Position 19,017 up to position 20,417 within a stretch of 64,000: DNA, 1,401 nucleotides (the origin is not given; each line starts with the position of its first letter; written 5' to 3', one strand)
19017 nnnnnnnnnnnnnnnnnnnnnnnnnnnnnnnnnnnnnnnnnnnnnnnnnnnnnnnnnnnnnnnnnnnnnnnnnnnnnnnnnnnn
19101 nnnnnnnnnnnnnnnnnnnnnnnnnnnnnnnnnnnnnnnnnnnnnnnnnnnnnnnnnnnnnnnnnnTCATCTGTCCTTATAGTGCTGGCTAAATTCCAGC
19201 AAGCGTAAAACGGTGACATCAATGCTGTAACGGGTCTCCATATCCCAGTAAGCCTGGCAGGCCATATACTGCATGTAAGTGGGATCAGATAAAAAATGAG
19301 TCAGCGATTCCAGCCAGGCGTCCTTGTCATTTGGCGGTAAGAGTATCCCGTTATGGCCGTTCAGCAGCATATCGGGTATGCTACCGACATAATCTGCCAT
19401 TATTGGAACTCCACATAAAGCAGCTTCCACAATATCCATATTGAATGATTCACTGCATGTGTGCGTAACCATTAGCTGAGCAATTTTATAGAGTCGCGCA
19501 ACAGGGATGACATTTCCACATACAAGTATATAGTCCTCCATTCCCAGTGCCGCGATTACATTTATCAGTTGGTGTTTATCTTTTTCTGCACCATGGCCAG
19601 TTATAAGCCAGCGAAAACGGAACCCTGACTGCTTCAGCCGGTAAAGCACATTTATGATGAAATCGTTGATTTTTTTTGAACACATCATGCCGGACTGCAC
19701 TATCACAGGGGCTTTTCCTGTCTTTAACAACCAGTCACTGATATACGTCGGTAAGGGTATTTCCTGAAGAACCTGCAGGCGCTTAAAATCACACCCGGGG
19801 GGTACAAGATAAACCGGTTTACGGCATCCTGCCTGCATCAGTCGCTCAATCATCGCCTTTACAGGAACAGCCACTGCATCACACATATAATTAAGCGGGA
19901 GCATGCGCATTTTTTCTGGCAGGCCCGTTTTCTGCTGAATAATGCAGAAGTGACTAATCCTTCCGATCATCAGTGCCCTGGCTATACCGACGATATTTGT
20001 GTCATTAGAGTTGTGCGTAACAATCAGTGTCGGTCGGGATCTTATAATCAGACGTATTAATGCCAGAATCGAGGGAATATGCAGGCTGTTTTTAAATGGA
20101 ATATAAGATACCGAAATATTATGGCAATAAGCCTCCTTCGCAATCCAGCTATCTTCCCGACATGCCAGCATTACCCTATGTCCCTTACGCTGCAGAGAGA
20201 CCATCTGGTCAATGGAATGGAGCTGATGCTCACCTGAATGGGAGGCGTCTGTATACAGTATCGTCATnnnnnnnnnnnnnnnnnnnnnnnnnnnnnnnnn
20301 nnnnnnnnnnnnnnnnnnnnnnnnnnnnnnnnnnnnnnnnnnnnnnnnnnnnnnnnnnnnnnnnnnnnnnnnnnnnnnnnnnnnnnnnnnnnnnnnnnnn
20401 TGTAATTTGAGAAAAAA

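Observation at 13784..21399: Two plasmid-borne DsbA paralogues with non-canonical active sites (CPAC and CPPC) flanking an AT-rich virulence block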

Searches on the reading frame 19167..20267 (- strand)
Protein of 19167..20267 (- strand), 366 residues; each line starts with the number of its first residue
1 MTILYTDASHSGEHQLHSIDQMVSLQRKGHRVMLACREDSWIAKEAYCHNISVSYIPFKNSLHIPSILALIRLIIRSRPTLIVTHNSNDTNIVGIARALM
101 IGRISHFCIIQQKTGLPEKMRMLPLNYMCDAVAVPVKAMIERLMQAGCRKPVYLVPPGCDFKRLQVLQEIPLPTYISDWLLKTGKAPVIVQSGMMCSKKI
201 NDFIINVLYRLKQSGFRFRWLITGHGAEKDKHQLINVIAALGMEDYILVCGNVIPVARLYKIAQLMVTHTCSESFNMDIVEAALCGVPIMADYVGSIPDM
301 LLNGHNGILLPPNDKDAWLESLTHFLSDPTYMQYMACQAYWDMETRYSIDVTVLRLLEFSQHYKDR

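Call 4: search_protein_families(proteins=[window:19167-20267:-], library=ncbifam)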
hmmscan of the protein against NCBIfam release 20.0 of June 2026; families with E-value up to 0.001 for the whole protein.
window:19167-20267:- (366 aa): 21 families
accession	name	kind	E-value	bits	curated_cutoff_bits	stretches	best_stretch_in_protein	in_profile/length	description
TIGR03088.1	stp2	hypoth_equivalog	9.5e-19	67.7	409.05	1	205-355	217-365/374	TIGR03088 family PEP-CTERM/XrtA system glycosyltransferase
TIGR03999.1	thiol_BshA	equivalog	2.5e-17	62.9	273.7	1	191-356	205-366/375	N-acetyl-alpha-D-glucosaminyl L-malate synthase BshA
NF041876.1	EPS_EpsE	equivalog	1e-13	51.3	400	1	186-349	214-382/389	exopolysaccharide biosynthesis GT4 family glycosyltransferase EpsE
TIGR03449.1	mycothiol_MshA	equivalog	1.3e-12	47.4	462.5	1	226-355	264-395/406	D-inositol-3-phosphate glycosyltransferase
NF047881.1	glyco_SdgB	exception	1.9e-10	40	800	1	205-348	340-481/496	serine-aspartate repeat adhesin O-glycosyltransferase SdgB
NF053787.1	GlcN_PG_synth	equivalog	2.2e-10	39.9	480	1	126-358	141-354/361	N-acetylglucosaminyl phosphatidylglycerol synthase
NF047880.1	glyco_SdgA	exception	6.5e-09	34.9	800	1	188-344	318-472/488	serine-aspartate repeat adhesin O-glycosyltransferase SdgA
TIGR02472.1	sucr_P_syn_N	equivalog_domain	1.2e-08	34.3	576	1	265-357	343-435/439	sucrose-phosphate synthase, putative, glycosyltransferase domain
TIGR02918.1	TIGR02918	equivalog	1e-07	31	574.6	1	189-330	322-461/500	accessory Sec system glycosyltransferase GtfA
NF049988.1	MGlcDAGSynMgs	equivalog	8.8e-07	28.6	400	1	129-336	155-361/398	alpha-monoglucosyldiacylglycerol synthase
NF038298.1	EPS_HpsO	equivalog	2.1e-06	26.8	575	1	229-361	255-385/388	hormogonium polysaccharide biosynthesis glycosyltransferase HpsO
TIGR02470.1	sucr_synth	equivalog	4.2e-06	25.2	810.4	1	267-363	648-748/784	sucrose synthase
TIGR04005.1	wcaL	equivalog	7.3e-06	25.1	537.6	1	189-325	225-367/406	colanic acid biosynthesis glycosyltransferase WcaL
NF050063.1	ProtGlycPglJ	equivalog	1.5e-05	24.4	500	1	185-340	193-344/363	N-acetylgalactosamine-N,N'-diacetylbacillosaminyl-diphospho-undecaprenol 4-alpha-N-acetylgalactosaminyltransferase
TIGR04063.1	stp3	hypoth_equivalog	3.1e-05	23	442.05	1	175-339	204-371/397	TIGR04063 family PEP-CTERM/XrtA system glycosyltransferase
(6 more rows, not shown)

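Call 53: search_dna_similar(query=window:19167-20267:-, collection=plasmids, mode=protein, max_rows=15)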
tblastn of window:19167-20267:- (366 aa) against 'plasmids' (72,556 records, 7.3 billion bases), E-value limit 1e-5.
Records with a match: 954; places in all: 977; records where one place covers at least 80% of the query: 801.
Best place of each record, by identity: <60% 954.
By first word of the organism name: Escherichia 654; Shigella 129; Pseudosulfitobacter 29; Priestia 25; Salmonella 12; Sinorhizobium 11; Caballeronia 7; Citrobacter 6; Streptomyces 6; Burkholderia 5; and 42 more.
By predicted mobility (MOB-suite, as given by PLSDB): non-mobilizable 469; conjugative 248; mobilizable 237.
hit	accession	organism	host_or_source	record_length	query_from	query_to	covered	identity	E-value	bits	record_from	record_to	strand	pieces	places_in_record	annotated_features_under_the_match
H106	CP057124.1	Escherichia coli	culture,Pooled cattle faecal samples ...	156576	1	364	99%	49.6%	2e-100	332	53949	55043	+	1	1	glycosyltransferase family 4 protein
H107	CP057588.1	Escherichia coli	culture,Pooled cattle faecal samples ...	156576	1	364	99%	49.6%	2e-100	332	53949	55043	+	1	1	glycosyltransferase family 4 protein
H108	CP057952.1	Escherichia coli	culture,Pooled cattle faecal samples ...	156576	1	364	99%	49.6%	2e-100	332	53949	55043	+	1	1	glycosyltransferase family 4 protein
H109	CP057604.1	Escherichia coli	culture,Pooled cattle faecal samples ...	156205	1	364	99%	49.6%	1e-99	330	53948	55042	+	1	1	none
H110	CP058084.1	Escherichia coli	culture,Pooled sheep faecal samples ...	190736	1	364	99%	49.6%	1e-99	330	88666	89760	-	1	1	none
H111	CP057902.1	Escherichia coli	culture,Pooled sheep faecal samples ...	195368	1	364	99%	49.6%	1e-99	330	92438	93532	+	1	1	none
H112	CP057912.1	Escherichia coli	culture,Pooled sheep faecal samples ...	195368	1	364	99%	49.6%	1e-99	330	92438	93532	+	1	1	none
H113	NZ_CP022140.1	Salmonella enterica subsp. salamae serovar 55:k:z39 str. ...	Chamaeleonidae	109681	1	360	98%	49.9%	2e-107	352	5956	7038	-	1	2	glycosyltransferase family 4 protein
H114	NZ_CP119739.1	Escherichia coli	bovine,pure culture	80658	1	364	99%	47.1%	4e-96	320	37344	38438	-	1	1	glycosyltransferase family 4 protein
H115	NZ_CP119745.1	Escherichia coli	bovine,pure culture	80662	1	364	99%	47.1%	4e-96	320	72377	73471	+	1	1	glycosyltransferase family 4 protein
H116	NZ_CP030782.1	Escherichia albertii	-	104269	1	364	99%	47.1%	3e-95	317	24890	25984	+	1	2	DUF535 family protein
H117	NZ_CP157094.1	Escherichia coli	culture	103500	1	362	99%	47.3%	3e-96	320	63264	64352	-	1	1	glycosyltransferase family 4 protein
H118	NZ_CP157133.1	Escherichia coli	culture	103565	1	362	99%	47.3%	3e-96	320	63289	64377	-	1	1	glycosyltransferase family 4 protein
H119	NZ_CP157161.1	Escherichia coli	culture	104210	1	362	99%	47.3%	3e-96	320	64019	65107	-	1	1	glycosyltransferase family 4 protein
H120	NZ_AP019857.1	Escherichia coli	Homo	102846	1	362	99%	47.3%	5e-96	320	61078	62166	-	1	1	glycosyltransferase family 4 protein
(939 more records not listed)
